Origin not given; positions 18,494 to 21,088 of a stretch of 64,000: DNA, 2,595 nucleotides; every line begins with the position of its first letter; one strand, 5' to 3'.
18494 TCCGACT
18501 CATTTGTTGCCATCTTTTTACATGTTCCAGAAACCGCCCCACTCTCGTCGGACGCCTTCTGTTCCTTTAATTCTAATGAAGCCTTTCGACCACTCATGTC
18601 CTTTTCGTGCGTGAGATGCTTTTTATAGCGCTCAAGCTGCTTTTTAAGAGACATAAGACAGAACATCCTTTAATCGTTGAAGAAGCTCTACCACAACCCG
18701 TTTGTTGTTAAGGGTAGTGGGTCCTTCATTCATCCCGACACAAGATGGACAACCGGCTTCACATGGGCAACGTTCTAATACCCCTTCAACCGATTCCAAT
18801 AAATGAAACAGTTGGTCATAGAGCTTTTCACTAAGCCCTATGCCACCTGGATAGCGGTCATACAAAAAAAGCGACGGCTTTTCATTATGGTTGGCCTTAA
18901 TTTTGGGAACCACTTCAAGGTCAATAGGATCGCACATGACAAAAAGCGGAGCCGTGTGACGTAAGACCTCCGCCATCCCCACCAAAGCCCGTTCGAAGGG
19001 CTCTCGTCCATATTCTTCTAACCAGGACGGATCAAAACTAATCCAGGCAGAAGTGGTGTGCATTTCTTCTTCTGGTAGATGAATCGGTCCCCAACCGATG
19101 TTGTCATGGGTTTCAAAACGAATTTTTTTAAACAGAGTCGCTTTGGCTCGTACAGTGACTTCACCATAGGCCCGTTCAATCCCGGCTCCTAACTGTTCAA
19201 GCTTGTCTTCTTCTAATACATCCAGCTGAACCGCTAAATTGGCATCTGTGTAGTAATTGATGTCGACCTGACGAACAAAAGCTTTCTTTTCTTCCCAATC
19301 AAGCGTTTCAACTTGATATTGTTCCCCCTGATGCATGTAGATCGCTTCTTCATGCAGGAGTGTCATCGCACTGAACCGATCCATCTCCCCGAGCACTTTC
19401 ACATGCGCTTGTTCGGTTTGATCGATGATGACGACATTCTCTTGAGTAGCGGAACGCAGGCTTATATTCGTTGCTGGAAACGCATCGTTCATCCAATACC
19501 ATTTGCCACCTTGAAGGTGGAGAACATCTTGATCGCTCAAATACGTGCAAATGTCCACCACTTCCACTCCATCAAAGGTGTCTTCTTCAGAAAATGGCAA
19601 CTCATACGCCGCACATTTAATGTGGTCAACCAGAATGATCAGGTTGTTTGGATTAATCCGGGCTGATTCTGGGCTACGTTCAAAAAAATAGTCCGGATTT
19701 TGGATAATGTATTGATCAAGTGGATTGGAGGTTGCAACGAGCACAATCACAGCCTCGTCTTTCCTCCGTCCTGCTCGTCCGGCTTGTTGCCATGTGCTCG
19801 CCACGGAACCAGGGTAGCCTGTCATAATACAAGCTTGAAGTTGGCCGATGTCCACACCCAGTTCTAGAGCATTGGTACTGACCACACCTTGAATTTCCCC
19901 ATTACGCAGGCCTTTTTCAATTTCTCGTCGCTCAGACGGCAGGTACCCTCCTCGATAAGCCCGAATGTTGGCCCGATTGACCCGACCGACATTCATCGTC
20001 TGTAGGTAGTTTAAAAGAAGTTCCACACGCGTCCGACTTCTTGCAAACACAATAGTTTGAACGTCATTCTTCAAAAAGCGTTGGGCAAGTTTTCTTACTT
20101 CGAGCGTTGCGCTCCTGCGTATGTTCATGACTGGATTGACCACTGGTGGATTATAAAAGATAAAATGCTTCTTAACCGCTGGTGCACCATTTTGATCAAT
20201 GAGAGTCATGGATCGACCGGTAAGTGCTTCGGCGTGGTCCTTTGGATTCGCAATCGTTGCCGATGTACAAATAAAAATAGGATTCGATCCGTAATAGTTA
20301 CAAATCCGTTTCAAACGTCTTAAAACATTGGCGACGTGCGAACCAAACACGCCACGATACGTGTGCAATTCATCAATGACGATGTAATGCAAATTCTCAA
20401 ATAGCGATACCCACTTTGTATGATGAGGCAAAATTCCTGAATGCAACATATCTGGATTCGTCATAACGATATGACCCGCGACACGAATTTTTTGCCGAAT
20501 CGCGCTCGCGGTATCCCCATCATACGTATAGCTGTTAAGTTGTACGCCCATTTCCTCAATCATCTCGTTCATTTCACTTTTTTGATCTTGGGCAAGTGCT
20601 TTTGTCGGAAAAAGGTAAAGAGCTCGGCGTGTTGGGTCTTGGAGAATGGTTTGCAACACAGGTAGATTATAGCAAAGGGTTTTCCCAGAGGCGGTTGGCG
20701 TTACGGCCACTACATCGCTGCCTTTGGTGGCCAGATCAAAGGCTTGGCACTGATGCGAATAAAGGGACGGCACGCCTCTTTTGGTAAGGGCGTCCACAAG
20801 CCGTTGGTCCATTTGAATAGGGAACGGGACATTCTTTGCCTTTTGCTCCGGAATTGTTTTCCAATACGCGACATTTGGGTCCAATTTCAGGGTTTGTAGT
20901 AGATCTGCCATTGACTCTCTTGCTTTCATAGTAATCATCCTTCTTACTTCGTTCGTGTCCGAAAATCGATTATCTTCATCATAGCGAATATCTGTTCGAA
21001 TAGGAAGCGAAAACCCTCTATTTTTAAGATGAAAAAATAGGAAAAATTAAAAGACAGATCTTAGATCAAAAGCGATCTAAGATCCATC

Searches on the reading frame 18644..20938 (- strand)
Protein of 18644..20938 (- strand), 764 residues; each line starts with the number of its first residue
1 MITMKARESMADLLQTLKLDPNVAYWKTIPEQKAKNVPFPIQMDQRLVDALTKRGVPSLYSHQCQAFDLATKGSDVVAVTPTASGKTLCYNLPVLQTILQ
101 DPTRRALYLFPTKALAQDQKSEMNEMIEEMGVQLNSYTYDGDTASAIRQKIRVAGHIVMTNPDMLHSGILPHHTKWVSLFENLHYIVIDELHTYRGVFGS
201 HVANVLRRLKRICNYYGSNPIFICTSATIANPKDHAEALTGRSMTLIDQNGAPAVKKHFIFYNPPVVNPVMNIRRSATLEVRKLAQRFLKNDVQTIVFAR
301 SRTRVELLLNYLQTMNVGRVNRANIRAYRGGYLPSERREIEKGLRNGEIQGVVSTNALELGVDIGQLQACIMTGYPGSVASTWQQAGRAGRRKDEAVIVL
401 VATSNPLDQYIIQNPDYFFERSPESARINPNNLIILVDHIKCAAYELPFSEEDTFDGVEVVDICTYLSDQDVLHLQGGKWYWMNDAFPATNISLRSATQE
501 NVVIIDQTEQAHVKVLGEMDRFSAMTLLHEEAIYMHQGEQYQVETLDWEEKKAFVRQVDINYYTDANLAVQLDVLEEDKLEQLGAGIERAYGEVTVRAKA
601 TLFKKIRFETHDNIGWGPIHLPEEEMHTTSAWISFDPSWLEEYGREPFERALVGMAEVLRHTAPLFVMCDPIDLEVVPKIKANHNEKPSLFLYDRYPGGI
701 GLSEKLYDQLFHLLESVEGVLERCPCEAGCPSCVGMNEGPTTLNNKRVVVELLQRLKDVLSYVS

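Call 90: search_protein_families(library=pfam, proteins=[window:18644-20938:-], max_evalue=0.01)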
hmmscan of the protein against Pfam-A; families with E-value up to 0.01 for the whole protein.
window:18644-20938:- (764 aa): 5 families
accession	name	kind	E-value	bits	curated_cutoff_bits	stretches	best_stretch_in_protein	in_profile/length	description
PF00270.35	DEAD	-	4.6e-35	121.2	26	1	61-233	2-165/167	DEAD/DEAH box helicase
PF09369.15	MZB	-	9.2e-21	74.8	24.2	1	656-734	2-80/80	MrfA Zn-binding domain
PF00271.37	Helicase_C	-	1.3e-17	64.5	23.5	1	289-392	10-109/110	Helicase conserved C-terminal domain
PF22982.3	WHD_HRQ1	-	5.9e-12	46.9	27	1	428-497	1-70/70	ATP-dependent helicase HRQ1, winged helix domain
PF04851.21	ResIII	-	5.5e-07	30.1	22.5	1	71-216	21-150/164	Type III restriction enzyme, res subunit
